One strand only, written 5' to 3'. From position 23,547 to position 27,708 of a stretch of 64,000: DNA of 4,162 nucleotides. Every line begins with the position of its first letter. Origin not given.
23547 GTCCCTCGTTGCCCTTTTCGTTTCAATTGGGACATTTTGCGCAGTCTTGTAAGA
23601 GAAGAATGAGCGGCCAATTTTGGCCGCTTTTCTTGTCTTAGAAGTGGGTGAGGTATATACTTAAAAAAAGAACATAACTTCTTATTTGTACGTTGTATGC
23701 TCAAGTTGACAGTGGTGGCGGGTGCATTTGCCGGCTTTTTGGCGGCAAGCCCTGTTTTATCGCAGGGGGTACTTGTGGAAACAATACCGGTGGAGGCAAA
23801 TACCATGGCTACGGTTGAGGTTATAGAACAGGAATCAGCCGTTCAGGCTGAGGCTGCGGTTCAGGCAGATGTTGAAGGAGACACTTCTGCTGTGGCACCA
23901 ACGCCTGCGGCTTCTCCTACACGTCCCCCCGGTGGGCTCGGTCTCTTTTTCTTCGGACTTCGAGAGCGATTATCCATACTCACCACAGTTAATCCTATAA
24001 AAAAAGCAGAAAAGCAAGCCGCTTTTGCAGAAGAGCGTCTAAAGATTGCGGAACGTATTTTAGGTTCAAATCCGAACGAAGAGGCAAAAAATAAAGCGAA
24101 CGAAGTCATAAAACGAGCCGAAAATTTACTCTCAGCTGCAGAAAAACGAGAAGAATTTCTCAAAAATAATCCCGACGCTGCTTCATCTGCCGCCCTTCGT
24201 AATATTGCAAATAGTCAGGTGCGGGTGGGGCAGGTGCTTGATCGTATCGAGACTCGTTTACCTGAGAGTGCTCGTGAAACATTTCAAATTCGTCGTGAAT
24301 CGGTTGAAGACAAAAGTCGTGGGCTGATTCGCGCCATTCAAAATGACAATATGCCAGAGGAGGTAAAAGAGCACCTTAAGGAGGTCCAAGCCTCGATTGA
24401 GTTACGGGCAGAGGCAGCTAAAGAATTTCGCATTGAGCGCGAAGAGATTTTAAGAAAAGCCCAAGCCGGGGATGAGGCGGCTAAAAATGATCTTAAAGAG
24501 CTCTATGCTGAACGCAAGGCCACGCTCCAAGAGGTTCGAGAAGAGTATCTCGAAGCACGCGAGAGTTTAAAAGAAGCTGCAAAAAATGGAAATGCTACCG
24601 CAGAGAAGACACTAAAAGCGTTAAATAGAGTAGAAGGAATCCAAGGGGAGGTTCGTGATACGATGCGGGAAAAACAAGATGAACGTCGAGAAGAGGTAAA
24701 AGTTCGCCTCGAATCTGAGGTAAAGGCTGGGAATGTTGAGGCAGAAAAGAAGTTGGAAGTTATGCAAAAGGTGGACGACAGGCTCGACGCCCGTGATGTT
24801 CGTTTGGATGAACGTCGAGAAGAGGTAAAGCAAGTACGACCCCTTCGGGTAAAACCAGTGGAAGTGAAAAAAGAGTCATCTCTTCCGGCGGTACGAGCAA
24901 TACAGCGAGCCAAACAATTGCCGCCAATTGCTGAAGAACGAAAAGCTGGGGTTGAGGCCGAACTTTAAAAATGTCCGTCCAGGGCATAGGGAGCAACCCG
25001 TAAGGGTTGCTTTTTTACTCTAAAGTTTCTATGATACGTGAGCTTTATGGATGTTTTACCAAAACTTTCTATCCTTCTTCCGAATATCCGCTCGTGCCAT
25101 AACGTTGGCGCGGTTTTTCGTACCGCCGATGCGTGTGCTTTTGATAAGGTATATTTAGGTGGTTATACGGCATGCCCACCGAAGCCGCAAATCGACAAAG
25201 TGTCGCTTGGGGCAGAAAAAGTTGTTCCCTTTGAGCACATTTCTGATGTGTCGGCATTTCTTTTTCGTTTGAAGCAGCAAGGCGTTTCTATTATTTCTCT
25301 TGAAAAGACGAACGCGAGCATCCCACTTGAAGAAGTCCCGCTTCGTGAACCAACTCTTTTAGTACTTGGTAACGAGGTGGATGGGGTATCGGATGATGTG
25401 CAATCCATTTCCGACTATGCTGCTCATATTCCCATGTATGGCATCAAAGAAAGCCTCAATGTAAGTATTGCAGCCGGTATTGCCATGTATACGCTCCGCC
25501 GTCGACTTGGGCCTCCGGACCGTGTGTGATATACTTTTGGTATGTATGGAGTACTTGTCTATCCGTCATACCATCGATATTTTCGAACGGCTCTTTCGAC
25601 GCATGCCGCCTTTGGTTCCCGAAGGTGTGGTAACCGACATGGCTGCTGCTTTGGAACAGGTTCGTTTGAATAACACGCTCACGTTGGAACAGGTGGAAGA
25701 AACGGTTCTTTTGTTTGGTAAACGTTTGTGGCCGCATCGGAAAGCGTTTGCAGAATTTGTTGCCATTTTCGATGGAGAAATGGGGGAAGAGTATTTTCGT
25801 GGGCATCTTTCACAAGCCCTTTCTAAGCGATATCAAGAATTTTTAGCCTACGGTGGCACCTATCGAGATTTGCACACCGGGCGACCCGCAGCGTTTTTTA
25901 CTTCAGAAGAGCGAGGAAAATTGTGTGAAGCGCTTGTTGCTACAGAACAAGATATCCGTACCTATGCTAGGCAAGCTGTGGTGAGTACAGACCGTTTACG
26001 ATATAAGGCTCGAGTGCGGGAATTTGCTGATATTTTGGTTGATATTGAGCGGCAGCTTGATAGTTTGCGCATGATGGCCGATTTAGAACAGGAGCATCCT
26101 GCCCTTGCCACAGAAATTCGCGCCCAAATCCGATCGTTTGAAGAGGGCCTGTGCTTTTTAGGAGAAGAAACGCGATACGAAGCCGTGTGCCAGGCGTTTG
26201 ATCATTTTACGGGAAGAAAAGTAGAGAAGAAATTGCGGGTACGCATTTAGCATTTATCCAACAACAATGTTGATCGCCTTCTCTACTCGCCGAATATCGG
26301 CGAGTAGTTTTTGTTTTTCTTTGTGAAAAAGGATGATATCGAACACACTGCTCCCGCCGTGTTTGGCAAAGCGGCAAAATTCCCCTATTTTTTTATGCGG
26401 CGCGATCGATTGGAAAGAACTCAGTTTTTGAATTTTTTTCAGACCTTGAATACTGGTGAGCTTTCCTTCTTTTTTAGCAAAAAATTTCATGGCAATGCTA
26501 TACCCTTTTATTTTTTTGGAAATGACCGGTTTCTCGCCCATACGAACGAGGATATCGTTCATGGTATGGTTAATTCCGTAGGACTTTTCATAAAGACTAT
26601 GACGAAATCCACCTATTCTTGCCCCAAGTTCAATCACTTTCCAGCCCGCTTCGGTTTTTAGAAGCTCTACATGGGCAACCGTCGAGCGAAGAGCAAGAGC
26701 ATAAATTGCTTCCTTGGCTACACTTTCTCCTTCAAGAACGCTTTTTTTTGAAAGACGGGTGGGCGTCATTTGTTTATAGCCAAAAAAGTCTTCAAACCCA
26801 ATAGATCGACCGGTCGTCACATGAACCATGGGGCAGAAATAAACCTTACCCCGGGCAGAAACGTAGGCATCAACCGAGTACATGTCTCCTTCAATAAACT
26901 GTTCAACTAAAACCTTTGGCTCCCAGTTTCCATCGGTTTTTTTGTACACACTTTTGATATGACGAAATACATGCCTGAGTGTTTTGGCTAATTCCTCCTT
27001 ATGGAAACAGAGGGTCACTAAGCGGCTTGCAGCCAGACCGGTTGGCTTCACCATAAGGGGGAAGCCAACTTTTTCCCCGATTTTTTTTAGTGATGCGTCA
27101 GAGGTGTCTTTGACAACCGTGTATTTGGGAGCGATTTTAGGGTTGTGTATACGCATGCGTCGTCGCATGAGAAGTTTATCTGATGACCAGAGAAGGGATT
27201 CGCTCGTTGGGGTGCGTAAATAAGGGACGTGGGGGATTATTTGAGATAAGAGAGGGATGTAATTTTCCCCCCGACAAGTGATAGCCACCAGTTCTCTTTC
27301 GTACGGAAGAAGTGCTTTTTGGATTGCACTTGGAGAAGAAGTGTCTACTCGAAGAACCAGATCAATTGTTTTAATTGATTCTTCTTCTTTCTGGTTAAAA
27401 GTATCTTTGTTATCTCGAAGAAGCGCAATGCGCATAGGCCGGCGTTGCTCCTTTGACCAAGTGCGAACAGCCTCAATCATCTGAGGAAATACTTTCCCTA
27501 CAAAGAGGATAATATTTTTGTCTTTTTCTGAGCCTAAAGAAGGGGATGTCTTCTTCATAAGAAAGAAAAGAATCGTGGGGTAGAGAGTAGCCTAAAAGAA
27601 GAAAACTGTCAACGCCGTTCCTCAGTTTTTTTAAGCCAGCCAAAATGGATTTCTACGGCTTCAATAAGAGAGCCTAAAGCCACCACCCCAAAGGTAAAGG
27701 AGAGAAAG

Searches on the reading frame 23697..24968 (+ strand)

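Call 59: search_protein_families(library=pfam, proteins=[window:23697-24968:+], max_evalue=0.00001)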
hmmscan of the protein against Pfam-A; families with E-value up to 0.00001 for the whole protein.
window:23697-24968:+ (423 aa): 1 family
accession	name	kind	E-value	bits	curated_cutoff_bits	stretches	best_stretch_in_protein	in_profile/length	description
PF18915.5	DUF5667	-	8.5e-07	29.8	27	1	90-190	16-98/99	Domain of unknown function (DUF5667)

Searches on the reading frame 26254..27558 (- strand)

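Call 59: search_protein_families(library=pfam, proteins=[window:26254-27558:-], max_evalue=0.00001)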
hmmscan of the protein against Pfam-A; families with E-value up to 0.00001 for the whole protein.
window:26254-27558:- (434 aa): 2 families
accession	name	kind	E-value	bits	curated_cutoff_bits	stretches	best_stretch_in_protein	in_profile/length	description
PF13535.11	ATP-grasp_4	-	4.4e-19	69.1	27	1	165-318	2-156/160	ATP-grasp domain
PF01071.24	GARS_A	-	3.9e-07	30.5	27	1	127-235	2-102/194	Phosphoribosylglycinamide synthetase, ATP-grasp (A) domain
